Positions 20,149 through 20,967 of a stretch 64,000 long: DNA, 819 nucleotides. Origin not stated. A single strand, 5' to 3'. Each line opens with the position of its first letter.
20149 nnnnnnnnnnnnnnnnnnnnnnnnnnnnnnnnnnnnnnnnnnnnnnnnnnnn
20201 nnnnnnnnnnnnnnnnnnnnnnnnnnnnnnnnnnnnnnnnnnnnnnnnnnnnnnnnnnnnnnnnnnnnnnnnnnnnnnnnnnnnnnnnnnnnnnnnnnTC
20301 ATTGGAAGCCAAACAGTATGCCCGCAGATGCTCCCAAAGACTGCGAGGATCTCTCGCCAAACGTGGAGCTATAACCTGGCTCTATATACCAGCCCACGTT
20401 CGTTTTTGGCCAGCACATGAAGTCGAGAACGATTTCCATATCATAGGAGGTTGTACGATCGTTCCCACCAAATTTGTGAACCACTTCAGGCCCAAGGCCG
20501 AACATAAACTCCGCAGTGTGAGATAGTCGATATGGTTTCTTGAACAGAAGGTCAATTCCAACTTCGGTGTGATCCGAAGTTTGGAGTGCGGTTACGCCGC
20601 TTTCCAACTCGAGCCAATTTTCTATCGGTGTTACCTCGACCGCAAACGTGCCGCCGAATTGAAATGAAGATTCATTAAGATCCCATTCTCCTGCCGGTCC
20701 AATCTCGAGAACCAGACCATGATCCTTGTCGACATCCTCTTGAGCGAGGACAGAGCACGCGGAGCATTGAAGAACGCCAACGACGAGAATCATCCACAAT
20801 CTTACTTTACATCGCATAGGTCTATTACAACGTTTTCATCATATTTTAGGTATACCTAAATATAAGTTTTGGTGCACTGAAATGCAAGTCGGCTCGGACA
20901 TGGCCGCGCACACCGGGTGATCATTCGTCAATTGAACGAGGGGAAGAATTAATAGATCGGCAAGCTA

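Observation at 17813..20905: TonB-dependent receptor operon under a DtxR/MntR-type operator (candidate TonB-dependent Mn/Fe uptake)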

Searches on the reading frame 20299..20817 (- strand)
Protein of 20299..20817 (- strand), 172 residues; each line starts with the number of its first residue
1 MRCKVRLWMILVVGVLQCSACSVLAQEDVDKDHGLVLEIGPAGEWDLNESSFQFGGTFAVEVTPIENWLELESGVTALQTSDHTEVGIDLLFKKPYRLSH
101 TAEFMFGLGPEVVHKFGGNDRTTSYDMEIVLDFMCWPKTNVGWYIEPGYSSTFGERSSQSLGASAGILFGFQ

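Call 7: search_protein_families(library=pfam, proteins=[window:20299-20817:-], max_evalue=0.01)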
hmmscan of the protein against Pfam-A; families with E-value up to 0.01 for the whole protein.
window:20299-20817:- (172 aa): 0 families

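Call 9: search_protein_families(library=ncbifam, proteins=[window:20299-20817:-], max_evalue=0.01)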
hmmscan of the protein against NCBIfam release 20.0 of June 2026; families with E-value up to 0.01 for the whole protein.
window:20299-20817:- (172 aa): 0 families

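Call 13: find_homologous_proteins(query=window:20302-20817:-, max_evalue=0.001)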
Query window:20302-20817:- (172 aa): 2011 proteins with E <= 0.001 among 2089 candidates; the best 120 are listed.
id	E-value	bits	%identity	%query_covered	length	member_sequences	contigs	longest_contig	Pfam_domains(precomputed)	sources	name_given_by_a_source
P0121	8.7e-114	395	100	100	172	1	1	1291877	-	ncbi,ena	-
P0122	1.0e-86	307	78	100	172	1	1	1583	-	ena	-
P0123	9.9e-86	304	79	100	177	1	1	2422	-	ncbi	-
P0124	1.2e-85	304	77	100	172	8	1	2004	-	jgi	jgi:hypothetical protein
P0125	2.0e-85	303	76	100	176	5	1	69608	-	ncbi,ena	-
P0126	3.1e-85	302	82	95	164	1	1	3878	-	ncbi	-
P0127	2.5e-82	293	79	95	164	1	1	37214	-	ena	-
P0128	2.9e-81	290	76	100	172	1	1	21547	-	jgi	jgi:hypothetical protein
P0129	1.6e-80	287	76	100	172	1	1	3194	-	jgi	jgi:hypothetical protein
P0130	5.2e-80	285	76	95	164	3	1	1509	-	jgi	-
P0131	8.3e-79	282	77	95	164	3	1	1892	-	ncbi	-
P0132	6.6e-71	256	68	100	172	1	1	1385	-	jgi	jgi:hypothetical protein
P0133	5.1e-68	246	66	100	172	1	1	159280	-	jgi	jgi:hypothetical protein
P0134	9.3e-62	226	65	92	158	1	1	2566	-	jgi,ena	-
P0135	1.0e-59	219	59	100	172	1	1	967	-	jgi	jgi:hypothetical protein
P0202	2.7e-41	159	57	81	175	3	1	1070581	-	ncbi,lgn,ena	-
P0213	6.6e-41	158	52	92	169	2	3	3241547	-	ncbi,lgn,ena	-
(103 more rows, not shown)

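Call 17: find_encoding_contigs(protein=P0213, flank=8000, max_places=3)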
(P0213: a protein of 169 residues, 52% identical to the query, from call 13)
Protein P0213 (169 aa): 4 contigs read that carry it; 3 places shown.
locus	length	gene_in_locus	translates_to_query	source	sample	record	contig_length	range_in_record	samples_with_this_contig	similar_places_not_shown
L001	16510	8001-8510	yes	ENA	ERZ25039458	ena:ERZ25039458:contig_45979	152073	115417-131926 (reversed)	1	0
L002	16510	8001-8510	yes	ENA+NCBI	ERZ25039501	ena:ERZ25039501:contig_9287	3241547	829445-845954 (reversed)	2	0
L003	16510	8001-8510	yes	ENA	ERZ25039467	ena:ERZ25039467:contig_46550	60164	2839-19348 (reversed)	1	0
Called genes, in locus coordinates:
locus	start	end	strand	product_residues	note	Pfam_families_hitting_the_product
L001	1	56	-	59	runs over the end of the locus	-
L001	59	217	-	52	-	-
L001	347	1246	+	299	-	PF03331:LpxC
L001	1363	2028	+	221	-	PF09335:VTT_dom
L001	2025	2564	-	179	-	PF20221:DUF6580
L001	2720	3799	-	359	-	PF04307:YdjM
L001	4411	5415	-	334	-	PF00781:DAGK_cat, PF19279:YegS_C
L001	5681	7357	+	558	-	PF07719:TPR_2 (faint), PF13181:TPR_8 (faint), PF13414:TPR_11 (faint)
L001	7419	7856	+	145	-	PF20136:DUF6526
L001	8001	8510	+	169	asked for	-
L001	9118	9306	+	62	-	PF00830:Ribosomal_L28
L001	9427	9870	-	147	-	PF00254:FKBP_C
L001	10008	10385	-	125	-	PF01042:Ribonuc_L-PSP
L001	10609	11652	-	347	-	PF05673:DUF815 (faint), PF05496:RuvB_N, PF06068:TIP49 (faint), PF01078:Mg_chelatase (faint), PF00004:AAA, PF07728:AAA_5, PF17864:AAA_lid_4, PF05491:WHD_RuvB, +3 more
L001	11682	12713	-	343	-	PF13468:Glyoxalase_3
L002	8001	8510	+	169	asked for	-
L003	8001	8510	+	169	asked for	-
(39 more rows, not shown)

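Call 18: find_encoding_contigs(protein=P0202, flank=8000, max_places=3)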
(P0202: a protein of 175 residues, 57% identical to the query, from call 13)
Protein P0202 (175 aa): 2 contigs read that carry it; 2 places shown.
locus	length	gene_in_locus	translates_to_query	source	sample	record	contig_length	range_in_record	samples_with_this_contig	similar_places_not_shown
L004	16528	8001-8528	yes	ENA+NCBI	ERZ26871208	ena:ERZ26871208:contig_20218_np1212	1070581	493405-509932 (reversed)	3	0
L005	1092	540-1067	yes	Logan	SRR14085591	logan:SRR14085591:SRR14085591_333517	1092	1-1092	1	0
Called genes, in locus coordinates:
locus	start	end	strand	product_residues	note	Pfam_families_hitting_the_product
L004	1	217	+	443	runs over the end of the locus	PF01578:Cytochrom_C_asm, PF16327:CcmF_C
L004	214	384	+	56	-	-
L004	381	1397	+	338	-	PF25020:TTR_TEN1-4 (faint), PF13620:CarboxypepD_reg, PF13715:CarbopepD_reg_2, PF09430:EMC7_beta-sandw (weak), PF13620:CarboxypepD_reg, PF13715:CarbopepD_reg_2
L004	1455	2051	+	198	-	-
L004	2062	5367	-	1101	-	PF15902:Sortilin-Vps10 (faint), PF02012:BNR (faint), PF13088:BNR_2 (faint)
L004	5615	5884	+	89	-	PF04014:MazE_antitoxin (weak)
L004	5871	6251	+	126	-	PF01850:PIN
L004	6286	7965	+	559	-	PF00082:Peptidase_S8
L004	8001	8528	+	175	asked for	-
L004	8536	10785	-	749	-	PF15976:CooC_C (faint), PF13620:CarboxypepD_reg, PF13715:CarbopepD_reg_2, PF13620:CarboxypepD_reg, PF13715:CarbopepD_reg_2 (weak), PF13620:CarboxypepD_reg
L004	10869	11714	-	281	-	PF00753:Lactamase_B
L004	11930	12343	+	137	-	-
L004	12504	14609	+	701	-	PF02369:Big_1 (faint), PF13620:CarboxypepD_reg, PF13715:CarbopepD_reg_2, PF13620:CarboxypepD_reg, PF13715:CarbopepD_reg_2 (weak), PF13620:CarboxypepD_reg, PF13715:CarbopepD_reg_2 (weak), PF13620:CarboxypepD_reg (weak), +3 more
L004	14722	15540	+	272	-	PF13620:CarboxypepD_reg, PF13715:CarbopepD_reg_2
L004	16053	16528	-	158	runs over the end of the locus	-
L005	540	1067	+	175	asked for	-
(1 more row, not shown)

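Call 19: predict_structure(alignment_id=A1)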
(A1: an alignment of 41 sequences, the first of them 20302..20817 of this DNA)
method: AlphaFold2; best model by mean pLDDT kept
length: 172 residues; sequences in the alignment: 41
mean_pLDDT: 88.2   pTM: 0.76
mean pLDDT of the five models: 88.2, 86.6, 86.6, 86.0, 86.0
residues with pLDDT >= 90: 113; 70-90: 41; 50-70: 14; < 50: 4
segments of 3 or more residues with pLDDT < 50: 24-27
pLDDT, mean of each block of 10 residues (from residue 1): 74 72 50 89 94 97 87 96 94 92 96 89 94 95 98 86 97 90
secondary structure, 60 per line:
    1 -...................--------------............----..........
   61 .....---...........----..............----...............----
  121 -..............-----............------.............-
elements in order: H2-20 E35-46 E51-65 E69-79 E84-97 E102-116 E122-135 E141-152 E159-171

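Call 23: search_solved_structures(query=A1, max_evalue=10)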
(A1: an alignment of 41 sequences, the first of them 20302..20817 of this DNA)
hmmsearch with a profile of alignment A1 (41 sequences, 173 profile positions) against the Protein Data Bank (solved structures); distinct sequences matched with E-value up to 10: 0.

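Call 27: find_encoding_contigs(protein=P0133, flank=10000, max_places=2)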
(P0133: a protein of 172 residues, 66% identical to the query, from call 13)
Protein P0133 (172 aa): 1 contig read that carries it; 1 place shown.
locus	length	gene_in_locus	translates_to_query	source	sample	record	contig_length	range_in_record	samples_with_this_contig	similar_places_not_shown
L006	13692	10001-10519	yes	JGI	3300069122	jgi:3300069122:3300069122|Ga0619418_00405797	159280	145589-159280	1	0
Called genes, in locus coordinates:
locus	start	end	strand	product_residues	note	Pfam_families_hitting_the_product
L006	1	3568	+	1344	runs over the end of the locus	PF09134:Invasin_D3 (faint), PF26198:Ig_SMCHD1_6th (faint), PF02369:Big_1 (weak), PF00404:Dockerin_1, PF13860:FlgD_ig (weak)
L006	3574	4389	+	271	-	-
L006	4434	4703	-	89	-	-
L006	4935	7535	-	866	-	PF01055:Glyco_hydro_31_2nd, PF21365:Glyco_hydro_31_3rd, PF17137:DUF5110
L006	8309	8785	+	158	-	-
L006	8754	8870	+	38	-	-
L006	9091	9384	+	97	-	-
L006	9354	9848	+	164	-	PF10002:DUF2243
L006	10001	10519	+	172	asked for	-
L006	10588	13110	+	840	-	PF00690:Cation_ATPase_N, PF00122:E1-E2_ATPase, PF00702:Hydrolase, PF13246:Cation_ATPase, PF00689:Cation_ATPase_C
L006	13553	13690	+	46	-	?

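Call 28: find_encoding_contigs(protein=P0125, flank=10000, max_places=2)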
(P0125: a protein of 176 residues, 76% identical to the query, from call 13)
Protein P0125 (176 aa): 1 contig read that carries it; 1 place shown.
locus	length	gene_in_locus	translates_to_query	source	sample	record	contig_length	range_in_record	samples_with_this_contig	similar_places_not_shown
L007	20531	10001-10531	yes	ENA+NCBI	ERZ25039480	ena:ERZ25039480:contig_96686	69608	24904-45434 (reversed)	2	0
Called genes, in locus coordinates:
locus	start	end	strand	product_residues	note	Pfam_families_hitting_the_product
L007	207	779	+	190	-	-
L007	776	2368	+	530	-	PF13231:PMT_2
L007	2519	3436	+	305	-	PF00005:ABC_tran, PF13304:AAA_21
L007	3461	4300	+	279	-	PF12679:ABC2_membrane_2, PF12730:ABC2_membrane_4, PF10920:DUF2705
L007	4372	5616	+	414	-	PF05977:MFS_3, PF07690:MFS_1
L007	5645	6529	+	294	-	PF17131:TP_0789-like (weak)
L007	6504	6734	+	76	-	-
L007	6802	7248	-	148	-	PF00561:Abhydrolase_1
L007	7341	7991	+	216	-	PF01325:Fe_dep_repress, PF01047:MarR (weak), PF02742:Fe_dep_repr_C, PF04023:FeoA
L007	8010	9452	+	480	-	PF01566:Nramp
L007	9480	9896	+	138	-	PF00582:Usp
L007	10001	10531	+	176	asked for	-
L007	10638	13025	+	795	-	PF13620:CarboxypepD_reg (faint)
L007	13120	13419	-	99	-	PF02641:DUF190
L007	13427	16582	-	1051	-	PF00873:ACR_tran, PF03176:MMPL (weak)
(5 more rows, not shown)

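Call 51: find_related_loci(query=A1, collection=metagenome_contigs, flank=6000)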
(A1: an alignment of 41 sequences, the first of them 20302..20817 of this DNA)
Query A1 (172 aa) in metagenome_contigs; peptide patterns used: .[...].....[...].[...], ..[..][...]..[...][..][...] (x = any residue, [..] = any of these).
600 stretches matched a pattern (row limit reached: there are more); 557 encode a relative of the query (tblastn E <= 1e-3); the best 80 are kept; 80 distinct loci.
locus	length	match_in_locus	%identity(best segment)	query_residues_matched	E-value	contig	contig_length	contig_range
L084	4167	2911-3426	75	1-172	1e-89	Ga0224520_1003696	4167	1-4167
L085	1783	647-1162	63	1-172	2e-74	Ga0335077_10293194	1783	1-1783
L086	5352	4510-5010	54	1-170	2e-55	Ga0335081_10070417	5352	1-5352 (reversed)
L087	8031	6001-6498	50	7-171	4e-51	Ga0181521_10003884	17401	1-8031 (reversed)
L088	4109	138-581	55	23-170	2e-48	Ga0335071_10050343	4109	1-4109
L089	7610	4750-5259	47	8-172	2e-47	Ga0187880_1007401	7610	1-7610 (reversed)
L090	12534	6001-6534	49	2-171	4e-47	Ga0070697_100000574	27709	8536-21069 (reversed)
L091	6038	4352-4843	48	9-172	4e-46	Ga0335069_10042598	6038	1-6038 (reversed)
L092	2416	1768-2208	52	25-172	4e-46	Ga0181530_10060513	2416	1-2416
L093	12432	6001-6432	50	25-172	4e-46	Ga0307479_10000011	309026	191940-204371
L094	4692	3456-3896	50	25-172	1e-45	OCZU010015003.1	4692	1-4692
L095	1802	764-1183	53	31-170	1e-46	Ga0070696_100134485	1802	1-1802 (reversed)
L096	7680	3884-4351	51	19-170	8e-46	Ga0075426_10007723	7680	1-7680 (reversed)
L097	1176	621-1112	49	10-171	3e-47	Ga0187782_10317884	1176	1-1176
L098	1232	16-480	53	18-170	4e-47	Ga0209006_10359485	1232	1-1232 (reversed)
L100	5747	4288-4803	49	5-170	1e-44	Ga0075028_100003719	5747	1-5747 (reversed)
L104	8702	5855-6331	49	10-168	4e-44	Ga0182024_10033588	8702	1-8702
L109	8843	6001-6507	46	2-172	5e-44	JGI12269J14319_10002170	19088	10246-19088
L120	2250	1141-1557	50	32-171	2e-43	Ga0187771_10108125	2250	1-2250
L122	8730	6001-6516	48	2-168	4e-43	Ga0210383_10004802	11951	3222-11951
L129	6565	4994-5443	54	20-168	1e-42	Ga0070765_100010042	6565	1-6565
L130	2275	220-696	48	15-172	2e-42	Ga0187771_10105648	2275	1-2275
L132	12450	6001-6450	50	21-172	4e-42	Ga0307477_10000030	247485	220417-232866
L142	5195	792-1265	51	10-168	2e-41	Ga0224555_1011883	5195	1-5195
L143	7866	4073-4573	46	9-172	9e-42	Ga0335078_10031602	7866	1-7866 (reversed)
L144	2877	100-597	50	5-168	9e-42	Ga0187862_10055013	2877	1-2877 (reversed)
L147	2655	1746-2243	44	4-171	3e-41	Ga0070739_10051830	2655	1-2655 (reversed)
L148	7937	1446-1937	45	11-172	4e-41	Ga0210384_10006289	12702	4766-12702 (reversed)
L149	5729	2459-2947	45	10-172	3e-41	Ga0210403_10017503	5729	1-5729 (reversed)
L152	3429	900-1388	46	4-168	4e-41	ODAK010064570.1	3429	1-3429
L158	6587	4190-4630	49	25-172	1e-40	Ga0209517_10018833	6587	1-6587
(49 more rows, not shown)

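Call 57: search_protein_families(library=pfam, proteins=[L089:5578-7281:+, L100:2602-4110:+, L104:6561-8279:+, L129:3512-4894:+, L130:707-2275:+, L132:3966-5609:+, L142:1467-3230:+, L144:719-2254:+, L148:2099-3985:+, L149:3040-4623:+], max_evalue=0.0001)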
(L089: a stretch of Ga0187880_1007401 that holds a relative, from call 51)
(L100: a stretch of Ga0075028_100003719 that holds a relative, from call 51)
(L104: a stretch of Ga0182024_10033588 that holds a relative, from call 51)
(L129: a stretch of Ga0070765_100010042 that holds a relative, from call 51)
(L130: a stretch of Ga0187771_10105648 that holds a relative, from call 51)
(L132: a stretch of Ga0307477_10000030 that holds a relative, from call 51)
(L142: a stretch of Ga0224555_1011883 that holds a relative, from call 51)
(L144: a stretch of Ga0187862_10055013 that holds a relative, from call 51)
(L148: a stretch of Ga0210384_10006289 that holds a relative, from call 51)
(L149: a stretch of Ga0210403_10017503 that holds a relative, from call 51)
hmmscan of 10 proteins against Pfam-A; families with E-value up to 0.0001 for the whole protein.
L089:5578-7281:+ (568 aa): 2 families
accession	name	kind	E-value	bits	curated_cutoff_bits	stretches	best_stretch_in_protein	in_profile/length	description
PF00563.25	EAL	-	2.7e-61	207.4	31.3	1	303-538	4-236/236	EAL domain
PF00990.26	GGDEF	-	6.4e-15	55.7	23.8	1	134-279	3-161/161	Diguanylate cyclase, GGDEF domain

L100:2602-4110:+ (503 aa): 0 families

L104:6561-8279:+ (573 aa): 1 family
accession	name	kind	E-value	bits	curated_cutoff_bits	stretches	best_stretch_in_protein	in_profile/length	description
PF03814.21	KdpA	-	2.9e-210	699.5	22.6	1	12-569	2-548/548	Potassium-transporting ATPase A subunit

L129:3512-4894:+ (461 aa): 1 family
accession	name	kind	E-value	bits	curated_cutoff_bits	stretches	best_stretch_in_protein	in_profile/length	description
PF00437.27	T2SSE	-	3.5e-44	151.4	24.9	1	222-378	133-279/370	Type II/IV secretion system protein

L130:707-2275:+ (523 aa): 2 families
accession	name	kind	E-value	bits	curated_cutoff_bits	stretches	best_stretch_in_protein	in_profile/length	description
PF04966.18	OprB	-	2.5e-19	70.4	22.9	1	340-509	8-157/372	Carbohydrate-selective porin, OprB family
PF13505.12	OMP_b-brl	-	8.1e-13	49.3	28.7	1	65-288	10-175/175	Outer membrane protein beta-barrel domain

L132:3966-5609:+ (548 aa): 2 families
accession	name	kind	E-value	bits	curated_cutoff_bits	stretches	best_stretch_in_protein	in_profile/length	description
PF02518.31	HATPase_c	-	5.3e-18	65.9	26.4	1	446-547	5-110/111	Histidine kinase-, DNA gyrase B-, and HSP90-like ATPase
PF00512.31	HisKA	-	1.4e-05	25.5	26.9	1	344-394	8-62/66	His Kinase A (phospho-acceptor) domain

L142:1467-3230:+ (588 aa): 5 families
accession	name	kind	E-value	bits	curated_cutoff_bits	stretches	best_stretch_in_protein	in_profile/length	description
PF00575.29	S1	-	2.7e-82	271.6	22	5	224-293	4-74/74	S1 RNA binding domain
PF23459.1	S1_RRP5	-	5.4e-30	104.2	27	3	397-464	4-70/72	RRP5 S1 domain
PF21710.3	Spt6_S1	-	1.8e-10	41.4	27.5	0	394-459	14-79/91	Spt6, S1/OB domain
PF17092.11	PCB_OB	-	4.7e-07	31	27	0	390-449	25-94/111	Penicillin-binding protein OB-like domain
PF13509.12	S1_2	-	2.6e-05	24.7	21.8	0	396-429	1-34/61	S1 domain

L144:719-2254:+ (512 aa): 0 families

L148:2099-3985:+ (629 aa): 2 families
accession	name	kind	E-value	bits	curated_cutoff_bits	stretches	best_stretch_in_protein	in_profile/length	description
PF13175.12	AAA_15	-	1.6e-17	64.6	32.1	2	226-364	237-374/374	AAA ATPase domain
PF13304.12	AAA_21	-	4.8e-15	56.9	27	1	242-365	182-304/304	AAA domain, putative AbiEii toxin, Type IV TA system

L149:3040-4623:+ (528 aa): 0 families
